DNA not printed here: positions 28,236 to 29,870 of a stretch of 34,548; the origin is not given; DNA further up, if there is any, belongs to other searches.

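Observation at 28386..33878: Giant single-frame fusion of two different GT-C glycosyltransferase modules (~1,830 aa)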

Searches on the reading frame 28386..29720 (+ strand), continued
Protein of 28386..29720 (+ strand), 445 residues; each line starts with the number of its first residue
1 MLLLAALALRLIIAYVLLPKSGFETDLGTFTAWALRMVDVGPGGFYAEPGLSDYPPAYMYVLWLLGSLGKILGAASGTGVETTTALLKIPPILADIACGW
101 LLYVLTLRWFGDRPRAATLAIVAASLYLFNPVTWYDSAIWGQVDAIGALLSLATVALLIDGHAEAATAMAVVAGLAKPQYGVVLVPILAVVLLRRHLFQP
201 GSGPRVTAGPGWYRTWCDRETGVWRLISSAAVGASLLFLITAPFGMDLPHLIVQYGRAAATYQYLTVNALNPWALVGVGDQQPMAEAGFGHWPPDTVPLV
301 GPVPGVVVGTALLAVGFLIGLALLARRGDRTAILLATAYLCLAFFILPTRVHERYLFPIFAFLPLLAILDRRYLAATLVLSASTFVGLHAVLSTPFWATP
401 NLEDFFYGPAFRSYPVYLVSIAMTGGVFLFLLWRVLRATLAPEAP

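Call 62: find_encoding_contigs(protein=P0126, flank=7000, max_places=2)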
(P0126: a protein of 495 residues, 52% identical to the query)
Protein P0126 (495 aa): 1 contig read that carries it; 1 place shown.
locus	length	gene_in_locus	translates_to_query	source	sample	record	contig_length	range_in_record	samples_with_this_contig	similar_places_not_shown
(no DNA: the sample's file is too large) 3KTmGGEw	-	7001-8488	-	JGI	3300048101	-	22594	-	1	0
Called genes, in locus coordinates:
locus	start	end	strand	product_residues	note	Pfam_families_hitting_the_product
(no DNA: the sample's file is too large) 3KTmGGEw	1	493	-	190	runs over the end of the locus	PF07638:Sigma70_ECF (weak), PF04542:Sigma70_r2, PF08281:Sigma70_r4_2, PF04545:Sigma70_r4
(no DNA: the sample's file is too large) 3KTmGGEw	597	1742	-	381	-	PF01594:AI-2E_transport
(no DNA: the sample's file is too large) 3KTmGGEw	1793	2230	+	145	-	-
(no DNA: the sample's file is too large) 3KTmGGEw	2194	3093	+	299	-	PF00800:PDT, PF01842:ACT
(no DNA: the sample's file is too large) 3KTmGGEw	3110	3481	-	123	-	PF01741:MscL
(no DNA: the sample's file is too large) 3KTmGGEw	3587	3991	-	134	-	PF14520:HHH_5 (weak), PF14229:DUF4332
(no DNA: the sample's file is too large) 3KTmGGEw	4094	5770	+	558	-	PF01935:DUF87 (weak), PF05872:HerA_C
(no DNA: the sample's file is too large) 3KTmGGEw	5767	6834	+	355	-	-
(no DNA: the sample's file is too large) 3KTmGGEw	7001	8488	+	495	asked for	-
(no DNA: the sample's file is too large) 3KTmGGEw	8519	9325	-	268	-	PF03976:PPK2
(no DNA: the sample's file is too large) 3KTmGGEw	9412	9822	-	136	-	-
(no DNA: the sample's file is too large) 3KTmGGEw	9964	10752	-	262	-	PF01186:Lysyl_oxidase (faint)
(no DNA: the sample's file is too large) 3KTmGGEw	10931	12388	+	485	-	PF00171:Aldedh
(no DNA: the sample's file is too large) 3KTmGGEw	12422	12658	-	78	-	-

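Call 79: find_homologous_proteins(query=P0251)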
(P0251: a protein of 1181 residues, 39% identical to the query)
Query P0251 (1181 aa): 1441 proteins with E <= 0.001 among 8000 candidates; the best 120 are listed.
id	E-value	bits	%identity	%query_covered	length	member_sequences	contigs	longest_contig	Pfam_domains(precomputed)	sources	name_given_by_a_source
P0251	0.0e+0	2636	100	100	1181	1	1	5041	PF09594.17,PF02366.25,PF16192.11,PF13231.13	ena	-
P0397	0.0e+0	1569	59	100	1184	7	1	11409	PF02366.25,PF16192.11,PF13231.13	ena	-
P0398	0.0e+0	1568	60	100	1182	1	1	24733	PF02366.25,PF16192.11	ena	-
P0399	0.0e+0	1564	59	100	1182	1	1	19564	PF02366.25,PF16192.11,PF13231.13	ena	-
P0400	0.0e+0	1513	58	100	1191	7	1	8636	PF02366.25,PF16192.11,PF13231.13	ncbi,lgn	-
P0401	0.0e+0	1086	46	100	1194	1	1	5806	PF02366.25,PF16192.11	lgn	-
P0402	3.2e-293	994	43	99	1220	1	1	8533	PF02366.25,PF16192.11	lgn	-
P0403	7.6e-290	983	44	100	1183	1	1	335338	PF02366.25,PF16192.11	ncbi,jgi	jgi:predicted membrane-bound dolichyl-phosphate-mannose-protein mannosyltransferase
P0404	3.3e-287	974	44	99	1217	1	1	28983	PF02366.25,PF16192.11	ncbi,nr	ncbi:MAG TPA: phospholipid carrier-dependent glycosyltransferase [Actinomycetota bacterium]|nr:phosp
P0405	4.8e-284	964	43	100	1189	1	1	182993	PF02366.25,PF16192.11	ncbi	ncbi:MAG: phospholipid carrier-dependent glycosyltransferase [Actinomycetota bacterium]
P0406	9.0e-282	956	44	99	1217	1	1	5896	PF02366.25,PF16192.11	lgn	-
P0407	3.8e-281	954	43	100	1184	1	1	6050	PF09594.17,PF02366.25,PF16192.11,PF13231.13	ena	-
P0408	1.5e-279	949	44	100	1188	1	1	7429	PF02366.25,PF16192.11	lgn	-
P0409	5.6e-278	944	44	100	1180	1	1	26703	PF02366.25,PF16192.11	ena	-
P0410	5.6e-277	940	44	98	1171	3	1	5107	PF02366.25,PF16192.11,PF13231.13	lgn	-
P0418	1.7e-271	922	42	99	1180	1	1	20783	PF02366.25,PF16192.11,PF13231.13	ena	-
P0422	7.5e-270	917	43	99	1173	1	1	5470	PF13360.14,PF02366.25,PF16192.11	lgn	-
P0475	1.6e-101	359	43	40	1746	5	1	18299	PF11028.15,PF20176.4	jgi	jgi:Gpi18-like mannosyltransferase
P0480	1.2e-99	353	46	36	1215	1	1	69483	PF09594.17,PF20176.4,PF09586.17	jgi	jgi:Gpi18-like mannosyltransferase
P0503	7.9e-95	337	39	45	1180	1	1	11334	PF09594.17,PF20176.4,PF09586.17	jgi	jgi:Gpi18-like mannosyltransferase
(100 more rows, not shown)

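Call 80: search_protein_families(library=pfam, proteins=[P0480, P0475, P0422, P0403], max_evalue=0.001)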
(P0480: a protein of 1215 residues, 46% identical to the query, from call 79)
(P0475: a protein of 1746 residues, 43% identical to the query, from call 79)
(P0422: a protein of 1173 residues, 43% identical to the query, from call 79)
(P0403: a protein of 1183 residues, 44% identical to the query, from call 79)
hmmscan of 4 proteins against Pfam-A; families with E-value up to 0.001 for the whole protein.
P0480 (1215 aa): 3 families
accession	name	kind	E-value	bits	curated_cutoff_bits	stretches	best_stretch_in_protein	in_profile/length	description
PF20176.3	DUF6541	-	2.6e-09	36.4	29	1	457-903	60-508/646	Family of unknown function (DUF6541)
PF09586.16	YfhO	-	6.2e-07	28.6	28.5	1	1101-1164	766-830/835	Bacterial membrane protein YfhO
PF09594.16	GT87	-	8e-06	26.2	25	1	49-316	3-235/237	Glycosyltransferase family 87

P0475 (1746 aa): 4 families
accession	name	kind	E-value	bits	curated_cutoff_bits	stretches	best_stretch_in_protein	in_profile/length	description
PF11028.14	TMEM260-like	-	2.1e-17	63.9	24.2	1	1279-1430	1-172/179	Protein O-mannosyl-transferase TMEM260-like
PF20176.3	DUF6541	-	4.5e-17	62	29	1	437-915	53-495/646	Family of unknown function (DUF6541)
PF09594.16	GT87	-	0.00015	22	25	1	87-354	3-235/237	Glycosyltransferase family 87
PF09586.16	YfhO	-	0.00093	18.1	28.5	1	1139-1184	784-829/835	Bacterial membrane protein YfhO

P0422 (1173 aa): 3 families
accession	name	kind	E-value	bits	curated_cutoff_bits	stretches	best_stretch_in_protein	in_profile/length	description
PF02366.24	PMT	-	5.2e-19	69.2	22.7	1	819-986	79-236/245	Dolichyl-phosphate-mannose-protein mannosyltransferase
PF16192.10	PMT_4TMC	-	9.8e-14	51.7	32.4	1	999-1121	4-145/202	C-terminal four TMM region of protein-O-mannosyltransferase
PF13360.13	PQQ_2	-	1.4e-06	28.5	27.6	1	564-768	11-174/233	Outer membrane protein assembly factor BamB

P0403 (1183 aa): 2 families
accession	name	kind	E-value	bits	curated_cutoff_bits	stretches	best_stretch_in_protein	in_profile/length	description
PF02366.24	PMT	-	7e-21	75.3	22.7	1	829-999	79-239/245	Dolichyl-phosphate-mannose-protein mannosyltransferase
PF16192.10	PMT_4TMC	-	1.4e-18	67.5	32.4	1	1008-1141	3-152/202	C-terminal four TMM region of protein-O-mannosyltransferase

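Call 82: search_solved_structures(query=A5, max_evalue=10, show_alignments=3)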
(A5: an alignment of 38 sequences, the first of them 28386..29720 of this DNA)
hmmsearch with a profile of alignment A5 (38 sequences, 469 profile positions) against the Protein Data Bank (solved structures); distinct sequences matched with E-value up to 10: 4.
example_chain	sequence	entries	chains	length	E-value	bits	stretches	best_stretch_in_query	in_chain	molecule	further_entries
6snh_X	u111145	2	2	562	8.1e-08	34.3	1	15-242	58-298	Dolichyl pyrophosphate Man9GlcNAc2 alpha-1,3-glucosyltransferase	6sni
23gf_B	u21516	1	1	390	0.00032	22.5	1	104-195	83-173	GPI mannosyltransferase 1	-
23gx_B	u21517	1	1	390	0.00034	22.4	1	103-195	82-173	GPI mannosyltransferase 1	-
6z16_E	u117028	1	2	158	1.9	10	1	324-395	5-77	Multisubunit Na+/H+ antiporter, E subunit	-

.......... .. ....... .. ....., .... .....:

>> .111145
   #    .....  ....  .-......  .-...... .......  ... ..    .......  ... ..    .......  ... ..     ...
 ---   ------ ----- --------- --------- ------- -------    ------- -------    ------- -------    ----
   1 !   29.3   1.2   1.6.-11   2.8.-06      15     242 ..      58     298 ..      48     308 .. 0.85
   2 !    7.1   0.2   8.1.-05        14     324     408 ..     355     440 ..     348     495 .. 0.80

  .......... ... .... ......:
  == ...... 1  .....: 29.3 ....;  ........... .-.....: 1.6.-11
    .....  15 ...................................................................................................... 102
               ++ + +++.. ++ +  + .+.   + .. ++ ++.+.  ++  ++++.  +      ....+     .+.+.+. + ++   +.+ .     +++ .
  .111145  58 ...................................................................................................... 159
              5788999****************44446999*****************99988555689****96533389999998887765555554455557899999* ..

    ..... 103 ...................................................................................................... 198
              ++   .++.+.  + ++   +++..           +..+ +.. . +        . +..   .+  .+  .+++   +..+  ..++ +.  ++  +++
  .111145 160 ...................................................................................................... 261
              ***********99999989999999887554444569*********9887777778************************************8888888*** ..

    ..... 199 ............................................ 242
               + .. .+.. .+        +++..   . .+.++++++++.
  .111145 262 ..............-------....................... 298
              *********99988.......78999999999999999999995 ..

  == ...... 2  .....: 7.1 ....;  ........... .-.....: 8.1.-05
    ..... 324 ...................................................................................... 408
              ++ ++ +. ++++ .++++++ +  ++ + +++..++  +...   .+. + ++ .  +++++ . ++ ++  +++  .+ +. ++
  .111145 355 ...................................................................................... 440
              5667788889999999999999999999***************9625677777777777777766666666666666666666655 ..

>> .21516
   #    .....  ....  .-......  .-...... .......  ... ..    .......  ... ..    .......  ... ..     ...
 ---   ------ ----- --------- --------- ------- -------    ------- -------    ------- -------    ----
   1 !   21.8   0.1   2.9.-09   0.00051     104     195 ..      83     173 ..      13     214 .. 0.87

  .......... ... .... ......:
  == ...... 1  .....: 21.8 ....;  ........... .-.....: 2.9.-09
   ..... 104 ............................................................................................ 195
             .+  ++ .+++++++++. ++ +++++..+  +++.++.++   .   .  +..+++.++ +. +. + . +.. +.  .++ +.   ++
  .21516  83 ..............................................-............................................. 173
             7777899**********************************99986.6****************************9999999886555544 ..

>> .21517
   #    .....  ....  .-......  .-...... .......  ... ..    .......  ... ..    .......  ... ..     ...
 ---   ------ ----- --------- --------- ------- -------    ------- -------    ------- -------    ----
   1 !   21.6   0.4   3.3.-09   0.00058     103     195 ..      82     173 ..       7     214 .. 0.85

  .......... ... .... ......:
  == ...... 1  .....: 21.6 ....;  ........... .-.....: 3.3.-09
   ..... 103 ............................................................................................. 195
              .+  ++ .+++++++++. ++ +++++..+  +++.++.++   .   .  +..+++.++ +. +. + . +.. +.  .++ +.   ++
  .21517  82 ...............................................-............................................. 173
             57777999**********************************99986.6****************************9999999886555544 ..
